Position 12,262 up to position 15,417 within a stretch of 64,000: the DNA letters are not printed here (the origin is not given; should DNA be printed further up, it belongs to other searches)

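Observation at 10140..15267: Stand-alone NuoEFG-like module with a 'pseudo-formate dehydrogenase' subunit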

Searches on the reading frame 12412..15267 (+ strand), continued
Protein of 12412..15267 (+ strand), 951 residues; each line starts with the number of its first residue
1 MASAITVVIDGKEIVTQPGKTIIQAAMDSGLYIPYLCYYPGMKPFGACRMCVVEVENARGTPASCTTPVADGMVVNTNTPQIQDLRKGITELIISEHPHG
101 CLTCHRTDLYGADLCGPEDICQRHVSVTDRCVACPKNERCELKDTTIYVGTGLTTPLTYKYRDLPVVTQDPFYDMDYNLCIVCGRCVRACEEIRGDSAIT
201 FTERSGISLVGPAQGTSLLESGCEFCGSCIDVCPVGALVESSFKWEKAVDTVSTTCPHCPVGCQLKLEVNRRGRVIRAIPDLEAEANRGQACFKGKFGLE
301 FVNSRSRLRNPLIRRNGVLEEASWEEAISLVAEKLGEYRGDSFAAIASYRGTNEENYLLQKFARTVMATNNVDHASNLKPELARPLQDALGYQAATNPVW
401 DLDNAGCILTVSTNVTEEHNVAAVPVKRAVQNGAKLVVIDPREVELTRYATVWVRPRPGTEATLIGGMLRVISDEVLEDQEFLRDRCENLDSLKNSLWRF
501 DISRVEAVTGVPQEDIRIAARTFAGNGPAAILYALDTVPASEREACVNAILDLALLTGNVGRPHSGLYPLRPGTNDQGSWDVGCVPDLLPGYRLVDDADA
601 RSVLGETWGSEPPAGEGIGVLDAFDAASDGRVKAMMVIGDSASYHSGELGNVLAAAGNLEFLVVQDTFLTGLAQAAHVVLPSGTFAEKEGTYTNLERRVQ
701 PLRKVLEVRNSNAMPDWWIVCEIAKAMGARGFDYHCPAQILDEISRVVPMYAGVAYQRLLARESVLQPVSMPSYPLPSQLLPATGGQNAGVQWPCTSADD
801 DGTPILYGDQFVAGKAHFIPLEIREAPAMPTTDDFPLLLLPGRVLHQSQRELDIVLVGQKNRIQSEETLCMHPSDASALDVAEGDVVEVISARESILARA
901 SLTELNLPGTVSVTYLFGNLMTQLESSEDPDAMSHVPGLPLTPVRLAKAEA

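Call 6: find_homologous_proteins(query=window:12412-15267:+, max_evalue=1e-30)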
Query window:12412-15267:+ (951 aa): 7195 proteins with E <= 1e-30 among 8000 candidates; the best 120 are listed.
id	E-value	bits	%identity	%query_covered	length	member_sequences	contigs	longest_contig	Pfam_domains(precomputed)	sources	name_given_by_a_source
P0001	0.0e+0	2167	98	100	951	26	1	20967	PF14697.12,PF13510.12,PF10588.15,PF00384.28,PF00111.33,PF01568.28,PF12838.13,PF22117.3,PF04879.22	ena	-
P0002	0.0e+0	1955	87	100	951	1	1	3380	PF14697.12,PF13510.12,PF10588.15,PF00384.28,PF00111.33,PF01568.28,PF12838.13,PF22117.3,PF04879.22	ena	-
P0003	0.0e+0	1951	87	100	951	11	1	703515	PF14697.12,PF13510.12,PF10588.15,PF00384.28,PF00111.33,PF00037.33,PF01568.28,PF12838.13,PF22117.3,PF04879.22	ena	-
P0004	0.0e+0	1733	76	100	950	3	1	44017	PF13510.12,PF10588.15,PF00384.28,PF00111.33,PF01568.28,PF12838.13,PF22117.3,PF04879.22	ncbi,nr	ncbi:MAG: molybdopterin-dependent oxidoreductase [Chloroflexi bacterium]|nr:molybdopterin-dependent 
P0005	0.0e+0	1732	77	100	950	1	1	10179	PF14697.12,PF13510.12,PF10588.15,PF00384.28,PF00111.33,PF01568.28,PF12838.13,PF22117.3,PF04879.22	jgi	jgi:predicted molibdopterin-dependent oxidoreductase YjgC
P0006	0.0e+0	1730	76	100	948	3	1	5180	PF14697.12,PF13510.12,PF10588.15,PF00384.28,PF00111.33,PF00037.33,PF01568.28,PF12838.13,PF22117.3,PF04879.22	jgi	-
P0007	0.0e+0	1723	76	100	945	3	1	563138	PF14697.12,PF13510.12,PF10588.15,PF00384.28,PF00111.33,PF00037.33,PF01568.28,PF12838.13,PF22117.3,PF04879.22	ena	-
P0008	0.0e+0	1721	75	100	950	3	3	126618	PF14697.12,PF13510.12,PF10588.15,PF00384.28,PF00111.33,PF00037.33,PF01568.28,PF12838.13,PF22117.3,PF04879.22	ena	-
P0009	0.0e+0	1695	74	100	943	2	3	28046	PF14697.12,PF13510.12,PF10588.15,PF00384.28,PF00111.33,PF00037.33,PF01568.28,PF12838.13,PF22117.3,PF04879.22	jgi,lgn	jgi:formate dehydrogenase alpha subunit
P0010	0.0e+0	1681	74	100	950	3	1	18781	PF14697.12,PF13510.12,PF10588.15,PF00384.28,PF00111.33,PF01568.28,PF12838.13,PF22117.3,PF04879.22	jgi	jgi:formate dehydrogenase alpha subunit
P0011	0.0e+0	1675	73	100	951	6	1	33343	PF14697.12,PF13510.12,PF10588.15,PF00384.28,PF00111.33,PF00037.33,PF01568.28,PF12838.13,PF22117.3,PF04879.22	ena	-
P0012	0.0e+0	1671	74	100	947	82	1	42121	PF14697.12,PF13510.12,PF10588.15,PF00384.28,PF01568.28,PF12838.13,PF22117.3,PF04879.22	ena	-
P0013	0.0e+0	1644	73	100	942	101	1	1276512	PF14697.12,PF13510.12,PF10588.15,PF00384.28,PF01568.28,PF12838.13,PF22117.3,PF04879.22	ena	-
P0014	0.0e+0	1631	72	100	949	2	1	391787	PF14697.12,PF13510.12,PF10588.15,PF00384.28,PF00111.33,PF01568.28,PF12838.13,PF22117.3,PF04879.22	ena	-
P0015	0.0e+0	1629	72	100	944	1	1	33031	PF14697.12,PF13510.12,PF10588.15,PF00384.28,PF00111.33,PF01568.28,PF12838.13,PF22117.3,PF04879.22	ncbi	ncbi:MAG: molybdopterin-dependent oxidoreductase [Chloroflexota bacterium]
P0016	0.0e+0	1629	72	100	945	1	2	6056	PF14697.12,PF13510.12,PF10588.15,PF00384.28,PF00111.33,PF01568.28,PF12838.13,PF22117.3,PF04879.22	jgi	-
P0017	0.0e+0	1620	72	100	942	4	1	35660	PF14697.12,PF13510.12,PF00384.28,PF01568.28,PF12838.13,PF22117.3,PF04879.22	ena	-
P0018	0.0e+0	1618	72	100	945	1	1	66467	PF14697.12,PF13510.12,PF10588.15,PF00384.28,PF01568.28,PF12838.13,PF22117.3,PF04879.22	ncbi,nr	ncbi:MAG: molybdopterin-dependent oxidoreductase [Chloroflexi bacterium]|nr:molybdopterin-dependent 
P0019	0.0e+0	1614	71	100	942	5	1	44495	PF14697.12,PF13510.12,PF10588.15,PF00384.28,PF01568.28,PF12838.13,PF22117.3,PF04879.22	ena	-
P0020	0.0e+0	1600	71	100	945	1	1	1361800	PF14697.12,PF13510.12,PF10588.15,PF00384.28,PF00111.33,PF01568.28,PF12838.13,PF22117.3,PF04879.22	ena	-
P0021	0.0e+0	1595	74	95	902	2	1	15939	PF14697.12,PF10588.15,PF00384.28,PF00037.33,PF01568.28,PF12838.13,PF22117.3,PF04879.22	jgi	jgi:formate dehydrogenase alpha subunit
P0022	0.0e+0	1588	71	100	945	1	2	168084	PF14697.12,PF13510.12,PF10588.15,PF00384.28,PF01568.28,PF12838.13,PF22117.3,PF04879.22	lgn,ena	-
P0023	0.0e+0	1586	92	77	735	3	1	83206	PF14697.12,PF13510.12,PF10588.15,PF00384.28,PF00111.33,PF12838.13,PF22117.3,PF04879.22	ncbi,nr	ncbi:MAG: molybdopterin-dependent oxidoreductase [Chloroflexota bacterium]|nr:molybdopterin-dependen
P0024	0.0e+0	1572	69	100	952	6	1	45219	PF14697.12,PF13510.12,PF10588.15,PF00384.28,PF00111.33,PF01568.28,PF12838.13,PF22117.3,PF04879.22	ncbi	-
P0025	0.0e+0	1551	73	94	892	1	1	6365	PF14697.12,PF13510.12,PF00384.28,PF00037.33,PF01568.28,PF12838.13,PF22117.3,PF04879.22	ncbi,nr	ncbi:MAG: molybdopterin-dependent oxidoreductase, partial [Chloroflexi bacterium]|nr:molybdopterin-d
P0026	0.0e+0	1523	88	76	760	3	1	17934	PF14697.12,PF13510.12,PF10588.15,PF00384.28,PF00111.33,PF00037.33,PF12838.13,PF22117.3,PF04879.22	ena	-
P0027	0.0e+0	1502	66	100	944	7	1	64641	PF14697.12,PF13510.12,PF00384.28,PF01568.28,PF12838.13,PF22117.3,PF04879.22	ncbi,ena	-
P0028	0.0e+0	1462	64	99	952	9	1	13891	PF14697.12,PF13510.12,PF10588.15,PF00384.28,PF00111.33,PF01568.28,PF12838.13,PF22117.3,PF04879.22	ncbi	-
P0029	0.0e+0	1460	64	99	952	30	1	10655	PF14697.12,PF13510.12,PF10588.15,PF00384.28,PF00111.33,PF01568.28,PF12838.13,PF22117.3,PF04879.22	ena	-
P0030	0.0e+0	1457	64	99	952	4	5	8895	PF14697.12,PF13510.12,PF10588.15,PF00384.28,PF00111.33,PF01568.28,PF12838.13,PF22117.3,PF04879.22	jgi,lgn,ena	-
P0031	0.0e+0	1452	64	99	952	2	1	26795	PF14697.12,PF13510.12,PF10588.15,PF00384.28,PF00111.33,PF01568.28,PF12838.13,PF22117.3,PF04879.22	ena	-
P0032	0.0e+0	1449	64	100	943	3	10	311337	PF14697.12,PF13510.12,PF10588.15,PF00384.28,PF00111.33,PF01568.28,PF12838.13,PF22117.3,PF04879.22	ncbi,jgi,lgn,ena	jgi:predicted molibdopterin-dependent oxidoreductase YjgC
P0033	0.0e+0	1421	64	100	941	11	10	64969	PF14697.12,PF13510.12,PF10588.15,PF00384.28,PF00037.33,PF01568.28,PF12838.13,PF22117.3,PF04879.22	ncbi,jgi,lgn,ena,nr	ncbi:MAG: molybdopterin-dependent oxidoreductase [Dehalococcoidia bacterium]|nr:molybdopterin-depend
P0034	0.0e+0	1380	64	100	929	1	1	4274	PF14697.12,PF13510.12,PF10588.15,PF00384.28,PF00111.33,PF00037.33,PF01568.28,PF12838.13,PF22117.3,PF04879.22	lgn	-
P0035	0.0e+0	1352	61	100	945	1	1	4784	PF14697.12,PF13510.12,PF10588.15,PF00384.28,PF00037.33,PF01568.28,PF12838.13,PF22117.3,PF04879.22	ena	-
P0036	0.0e+0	1294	60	99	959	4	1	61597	PF14697.12,PF13510.12,PF10588.15,PF00384.28,PF00111.33,PF01568.28,PF12838.13,PF22117.3,PF04879.22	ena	-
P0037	0.0e+0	1284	59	100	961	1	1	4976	PF14697.12,PF13510.12,PF10588.15,PF00384.28,PF00111.33,PF00037.33,PF12838.13,PF22117.3,PF04879.22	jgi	-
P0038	0.0e+0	1276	58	100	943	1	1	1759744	PF14697.12,PF13510.12,PF10588.15,PF00384.28,PF00111.33,PF01568.28,PF12838.13,PF22117.3,PF04879.22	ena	-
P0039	0.0e+0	1258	57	100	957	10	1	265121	PF14697.12,PF13510.12,PF10588.15,PF00384.28,PF01568.28,PF12838.13,PF22117.3,PF04879.22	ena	-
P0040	0.0e+0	1254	57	100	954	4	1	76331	PF14697.12,PF13510.12,PF10588.15,PF00384.28,PF01568.28,PF12838.13,PF22117.3,PF04879.22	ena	-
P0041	0.0e+0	1247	57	100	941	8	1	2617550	PF14697.12,PF13510.12,PF10588.15,PF00384.28,PF01568.28,PF12838.13,PF22117.3,PF04879.22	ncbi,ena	-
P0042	0.0e+0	1246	58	100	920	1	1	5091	PF13510.12,PF10588.15,PF00384.28,PF01568.28,PF12838.13,PF22117.3,PF04879.22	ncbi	-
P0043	0.0e+0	1245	57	100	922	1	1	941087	PF13510.12,PF10588.15,PF00384.28,PF00111.33,PF00037.33,PF01568.28,PF12838.13,PF22117.3,PF04879.22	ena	-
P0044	0.0e+0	1245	57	99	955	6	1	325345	PF14697.12,PF13510.12,PF10588.15,PF00384.28,PF01568.28,PF12838.13,PF22117.3,PF04879.22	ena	-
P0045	0.0e+0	1241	57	100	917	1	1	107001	PF13510.12,PF10588.15,PF00384.28,PF00037.33,PF01568.28,PF12838.13,PF22117.3,PF04879.22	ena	-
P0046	0.0e+0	1240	58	100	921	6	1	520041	PF13510.12,PF10588.15,PF00384.28,PF01568.28,PF12838.13,PF22117.3,PF04879.22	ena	-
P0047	0.0e+0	1240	58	100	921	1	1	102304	PF13510.12,PF10588.15,PF00384.28,PF00111.33,PF01568.28,PF12838.13,PF22117.3,PF04879.22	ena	-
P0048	0.0e+0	1239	57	100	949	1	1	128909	PF14697.12,PF13510.12,PF10588.15,PF00384.28,PF01568.28,PF12838.13,PF22117.3,PF04879.22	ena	-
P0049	0.0e+0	1239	57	100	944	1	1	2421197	PF14697.12,PF13510.12,PF10588.15,PF00384.28,PF01568.28,PF12838.13,PF22117.3,PF04879.22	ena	-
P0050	0.0e+0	1236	56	100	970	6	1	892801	PF14697.12,PF13510.12,PF10588.15,PF00384.28,PF01568.28,PF12838.13,PF22117.3,PF04879.22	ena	-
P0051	0.0e+0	1236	58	100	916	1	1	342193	PF13510.12,PF10588.15,PF00384.28,PF00111.33,PF01568.28,PF12838.13,PF22117.3,PF04879.22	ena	-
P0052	0.0e+0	1234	57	99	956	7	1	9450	PF14697.12,PF13510.12,PF10588.15,PF00384.28,PF01568.28,PF12838.13,PF22117.3,PF04879.22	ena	-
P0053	0.0e+0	1234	56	99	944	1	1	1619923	PF14697.12,PF13510.12,PF10588.15,PF00384.28,PF00111.33,PF01568.28,PF12838.13,PF22117.3,PF04879.22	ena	-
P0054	0.0e+0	1233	57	99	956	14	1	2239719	PF14697.12,PF13510.12,PF10588.15,PF00384.28,PF00111.33,PF01568.28,PF12838.13,PF22117.3,PF04879.22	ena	-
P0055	0.0e+0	1232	57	100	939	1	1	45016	PF13510.12,PF10588.15,PF00384.28,PF00037.33,PF01568.28,PF12838.13,PF22117.3,PF04879.22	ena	-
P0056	0.0e+0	1232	57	100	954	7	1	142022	PF14697.12,PF13510.12,PF10588.15,PF00384.28,PF00111.33,PF01568.28,PF12838.13,PF22117.3,PF04879.22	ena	-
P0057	0.0e+0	1231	57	99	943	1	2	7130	PF14697.12,PF13510.12,PF10588.15,PF00384.28,PF00111.33,PF00037.33,PF01568.28,PF12838.13,PF22117.3,PF04879.22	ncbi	-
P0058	0.0e+0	1230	57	100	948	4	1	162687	PF14697.12,PF13510.12,PF10588.15,PF00384.28,PF01568.28,PF12838.13,PF22117.3,PF04879.22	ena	-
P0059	0.0e+0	1229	56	100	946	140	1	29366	PF14697.12,PF13510.12,PF10588.15,PF00384.28,PF00037.33,PF01568.28,PF12838.13,PF22117.3,PF04879.22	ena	-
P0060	0.0e+0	1229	56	100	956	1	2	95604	PF14697.12,PF13510.12,PF10588.15,PF00384.28,PF01568.28,PF12838.13,PF22117.3,PF04879.22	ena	-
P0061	0.0e+0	1228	57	100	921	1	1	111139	PF13510.12,PF10588.15,PF00384.28,PF00111.33,PF01568.28,PF12838.13,PF22117.3,PF04879.22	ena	-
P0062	0.0e+0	1228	56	100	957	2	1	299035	PF14697.12,PF13510.12,PF10588.15,PF00384.28,PF01568.28,PF12838.13,PF22117.3,PF04879.22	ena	-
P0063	0.0e+0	1226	56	100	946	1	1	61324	PF14697.12,PF13510.12,PF10588.15,PF00384.28,PF00037.33,PF01568.28,PF12838.13,PF22117.3,PF04879.22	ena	-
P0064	0.0e+0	1225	57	100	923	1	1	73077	PF13510.12,PF10588.15,PF00384.28,PF01568.28,PF12838.13,PF22117.3,PF04879.22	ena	-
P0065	0.0e+0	1224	56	100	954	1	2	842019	PF14697.12,PF13510.12,PF10588.15,PF00384.28,PF00111.33,PF00037.33,PF01568.28,PF12838.13,PF22117.3,PF04879.22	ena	-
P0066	0.0e+0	1223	56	100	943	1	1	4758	PF14697.12,PF13510.12,PF10588.15,PF00384.28,PF00111.33,PF01568.28,PF12838.13,PF22117.3,PF04879.22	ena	-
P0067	0.0e+0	1222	56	100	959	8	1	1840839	PF14697.12,PF13510.12,PF10588.15,PF00384.28,PF01568.28,PF12838.13,PF22117.3,PF04879.22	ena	-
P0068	0.0e+0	1222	57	100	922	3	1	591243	PF13510.12,PF10588.15,PF00384.28,PF01568.28,PF12838.13,PF22117.3,PF04879.22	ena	-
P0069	0.0e+0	1222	56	100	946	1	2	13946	PF14697.12,PF13510.12,PF10588.15,PF00384.28,PF00037.33,PF01568.28,PF12838.13,PF22117.3,PF04879.22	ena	-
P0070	0.0e+0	1222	56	100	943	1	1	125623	PF14697.12,PF13510.12,PF10588.15,PF00384.28,PF00037.33,PF01568.28,PF12838.13,PF22117.3,PF04879.22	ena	-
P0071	0.0e+0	1221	57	100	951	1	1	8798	PF14697.12,PF13510.12,PF10588.15,PF00384.28,PF01568.28,PF12838.13,PF22117.3,PF04879.22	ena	-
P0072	0.0e+0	1221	56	100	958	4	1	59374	PF14697.12,PF13510.12,PF10588.15,PF00384.28,PF01568.28,PF12838.13,PF22117.3,PF04879.22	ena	-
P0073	0.0e+0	1219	58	100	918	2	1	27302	PF13510.12,PF10588.15,PF00384.28,PF00111.33,PF00037.33,PF01568.28,PF12838.13,PF22117.3,PF04879.22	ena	-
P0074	0.0e+0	1219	56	99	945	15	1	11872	PF14697.12,PF13510.12,PF10588.15,PF00384.28,PF01568.28,PF12838.13,PF22117.3,PF04879.22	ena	-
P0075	0.0e+0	1218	56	100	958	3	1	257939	PF14697.12,PF13510.12,PF10588.15,PF00384.28,PF01568.28,PF12838.13,PF22117.3,PF04879.22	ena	-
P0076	0.0e+0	1217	58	100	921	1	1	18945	PF13510.12,PF10588.15,PF00384.28,PF00111.33,PF01568.28,PF12838.13,PF22117.3,PF04879.22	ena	-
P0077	0.0e+0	1217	57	100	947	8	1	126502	PF14697.12,PF13510.12,PF10588.15,PF00384.28,PF00037.33,PF01568.28,PF12838.13,PF22117.3,PF04879.22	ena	-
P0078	0.0e+0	1217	56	100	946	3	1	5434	PF14697.12,PF13510.12,PF10588.15,PF00384.28,PF00037.33,PF01568.28,PF12838.13,PF22117.3,PF04879.22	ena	-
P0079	0.0e+0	1217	58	100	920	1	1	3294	PF13510.12,PF10588.15,PF00384.28,PF00111.33,PF01568.28,PF12838.13,PF22117.3,PF04879.22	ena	-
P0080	0.0e+0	1217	57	100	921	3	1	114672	PF13510.12,PF10588.15,PF00384.28,PF00111.33,PF01568.28,PF12838.13,PF22117.3,PF04879.22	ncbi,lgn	-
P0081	0.0e+0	1217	58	100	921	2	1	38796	PF13510.12,PF10588.15,PF00384.28,PF00111.33,PF01568.28,PF12838.13,PF22117.3,PF04879.22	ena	-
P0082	0.0e+0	1217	56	100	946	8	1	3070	PF14697.12,PF13510.12,PF10588.15,PF00384.28,PF00037.33,PF01568.28,PF12838.13,PF22117.3,PF04879.22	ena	-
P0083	0.0e+0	1217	56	99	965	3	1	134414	PF14697.12,PF13510.12,PF10588.15,PF00384.28,PF01568.28,PF12838.13,PF22117.3,PF04879.22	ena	-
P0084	0.0e+0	1217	56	100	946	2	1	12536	PF13510.12,PF10588.15,PF00384.28,PF01568.28,PF12838.13,PF22117.3,PF04879.22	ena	-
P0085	0.0e+0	1217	56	100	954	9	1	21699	PF14697.12,PF13510.12,PF10588.15,PF00384.28,PF00111.33,PF01568.28,PF12838.13,PF22117.3,PF04879.22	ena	-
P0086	0.0e+0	1217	56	99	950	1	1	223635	PF14697.12,PF13510.12,PF10588.15,PF00384.28,PF00111.33,PF01568.28,PF12838.13,PF22117.3,PF04879.22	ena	-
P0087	0.0e+0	1216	57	100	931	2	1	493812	PF13510.12,PF10588.15,PF00384.28,PF01568.28,PF12838.13,PF22117.3,PF04879.22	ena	-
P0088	0.0e+0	1216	56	99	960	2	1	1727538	PF14697.12,PF13510.12,PF10588.15,PF00384.28,PF01568.28,PF12838.13,PF22117.3,PF04879.22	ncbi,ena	-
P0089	0.0e+0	1216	55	100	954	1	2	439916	PF14697.12,PF13510.12,PF10588.15,PF00384.28,PF01568.28,PF12838.13,PF22117.3,PF04879.22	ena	-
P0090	0.0e+0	1215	56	100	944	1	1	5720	PF14697.12,PF13510.12,PF10588.15,PF00384.28,PF00037.33,PF01568.28,PF12838.13,PF22117.3,PF04879.22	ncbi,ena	-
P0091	0.0e+0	1215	70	76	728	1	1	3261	PF14697.12,PF13510.12,PF10588.15,PF00384.28,PF00111.33,PF00037.33,PF12838.13,PF22117.3,PF04879.22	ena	-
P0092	0.0e+0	1215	57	100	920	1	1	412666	PF13510.12,PF10588.15,PF00384.28,PF00111.33,PF01568.28,PF12838.13,PF22117.3,PF04879.22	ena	-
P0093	0.0e+0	1215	58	100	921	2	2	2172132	PF13510.12,PF10588.15,PF00384.28,PF00111.33,PF00037.33,PF01568.28,PF12838.13,PF22117.3,PF04879.22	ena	-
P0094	0.0e+0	1215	55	100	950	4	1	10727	PF14697.12,PF13510.12,PF10588.15,PF00384.28,PF01568.28,PF12838.13,PF22117.3,PF04879.22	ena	-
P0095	0.0e+0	1215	56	100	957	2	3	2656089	PF14697.12,PF13510.12,PF10588.15,PF00384.28,PF01568.28,PF12838.13,PF22117.3,PF04879.22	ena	-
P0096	0.0e+0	1215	56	100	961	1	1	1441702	PF14697.12,PF13510.12,PF10588.15,PF00384.28,PF01568.28,PF12838.13,PF22117.3,PF04879.22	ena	-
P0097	0.0e+0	1214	57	100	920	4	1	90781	PF14697.12,PF13510.12,PF10588.15,PF00384.28,PF00037.33,PF12838.13,PF22117.3,PF04879.22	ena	-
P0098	0.0e+0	1214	57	100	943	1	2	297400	PF13510.12,PF10588.15,PF00384.28,PF00111.33,PF00037.33,PF01568.28,PF12838.13,PF22117.3,PF04879.22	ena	-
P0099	0.0e+0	1213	56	99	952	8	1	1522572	PF14697.12,PF13510.12,PF10588.15,PF00384.28,PF00111.33,PF00037.33,PF01568.28,PF12838.13,PF22117.3,PF04879.22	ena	-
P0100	0.0e+0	1213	56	100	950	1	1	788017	PF14697.12,PF13510.12,PF10588.15,PF00384.28,PF00111.33,PF01568.28,PF12838.13,PF22117.3,PF04879.22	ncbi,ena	-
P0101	0.0e+0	1213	56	100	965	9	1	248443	PF14697.12,PF13510.12,PF10588.15,PF00384.28,PF01568.28,PF12838.13,PF22117.3,PF04879.22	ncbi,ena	-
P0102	0.0e+0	1213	55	99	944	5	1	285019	PF14697.12,PF13510.12,PF10588.15,PF00384.28,PF00111.33,PF01568.28,PF12838.13,PF22117.3,PF04879.22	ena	-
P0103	0.0e+0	1212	54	100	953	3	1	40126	PF14697.12,PF13510.12,PF10588.15,PF00384.28,PF01568.28,PF12838.13,PF22117.3,PF04879.22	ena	-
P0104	0.0e+0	1212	57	100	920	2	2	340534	PF13510.12,PF10588.15,PF00384.28,PF00111.33,PF01568.28,PF12838.13,PF22117.3,PF04879.22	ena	-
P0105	0.0e+0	1212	55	100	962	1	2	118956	PF14697.12,PF13510.12,PF10588.15,PF00384.28,PF01568.28,PF12838.13,PF22117.3,PF04879.22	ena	-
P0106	0.0e+0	1211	56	100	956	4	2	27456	PF14697.12,PF13510.12,PF10588.15,PF00384.28,PF00037.33,PF01568.28,PF12838.13,PF22117.3,PF04879.22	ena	-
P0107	0.0e+0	1210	55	99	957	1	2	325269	PF14697.12,PF13510.12,PF10588.15,PF00384.28,PF01568.28,PF12838.13,PF22117.3,PF04879.22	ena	-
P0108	0.0e+0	1209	57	100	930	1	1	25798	PF13510.12,PF10588.15,PF00384.28,PF00037.33,PF01568.28,PF12838.13,PF22117.3,PF04879.22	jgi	jgi:predicted molibdopterin-dependent oxidoreductase YjgC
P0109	0.0e+0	1208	56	99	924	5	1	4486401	PF13510.12,PF10588.15,PF00384.28,PF00111.33,PF01568.28,PF12838.13,PF22117.3,PF04879.22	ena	-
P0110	0.0e+0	1207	55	100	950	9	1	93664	PF14697.12,PF13510.12,PF10588.15,PF00384.28,PF01568.28,PF12838.13,PF22117.3,PF04879.22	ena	-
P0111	0.0e+0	1207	56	100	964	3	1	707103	PF14697.12,PF13510.12,PF10588.15,PF00384.28,PF01568.28,PF12838.13,PF22117.3,PF04879.22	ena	-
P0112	0.0e+0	1207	57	100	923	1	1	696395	PF13510.12,PF10588.15,PF00384.28,PF00037.33,PF01568.28,PF12838.13,PF22117.3,PF04879.22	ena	-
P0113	0.0e+0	1206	57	99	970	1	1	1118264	PF14697.12,PF13510.12,PF10588.15,PF00384.28,PF01568.28,PF12838.13,PF22117.3,PF04879.22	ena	-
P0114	0.0e+0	1206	56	100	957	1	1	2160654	PF14697.12,PF13510.12,PF10588.15,PF00384.28,PF01568.28,PF12838.13,PF22117.3,PF04879.22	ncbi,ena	-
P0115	0.0e+0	1206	57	100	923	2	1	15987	PF13510.12,PF10588.15,PF00384.28,PF00111.33,PF01568.28,PF12838.13,PF22117.3,PF04879.22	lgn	-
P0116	0.0e+0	1205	56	100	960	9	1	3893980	PF13510.12,PF10588.15,PF00384.28,PF00111.33,PF00037.33,PF01568.28,PF12838.13,PF22117.3,PF04879.22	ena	-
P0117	0.0e+0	1205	56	99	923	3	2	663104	PF13510.12,PF10588.15,PF00384.28,PF00111.33,PF01568.28,PF12838.13,PF22117.3,PF04879.22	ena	-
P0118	0.0e+0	1205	56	100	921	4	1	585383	PF13510.12,PF10588.15,PF00384.28,PF00111.33,PF01568.28,PF12838.13,PF22117.3,PF04879.22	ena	-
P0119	0.0e+0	1205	55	99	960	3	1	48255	PF14697.12,PF13510.12,PF10588.15,PF00384.28,PF01568.28,PF12838.13,PF22117.3,PF04879.22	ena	-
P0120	0.0e+0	1205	56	99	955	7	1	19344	PF14697.12,PF13510.12,PF10588.15,PF00384.28,PF00111.33,PF01568.28,PF12838.13,PF22117.3,PF04879.22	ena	-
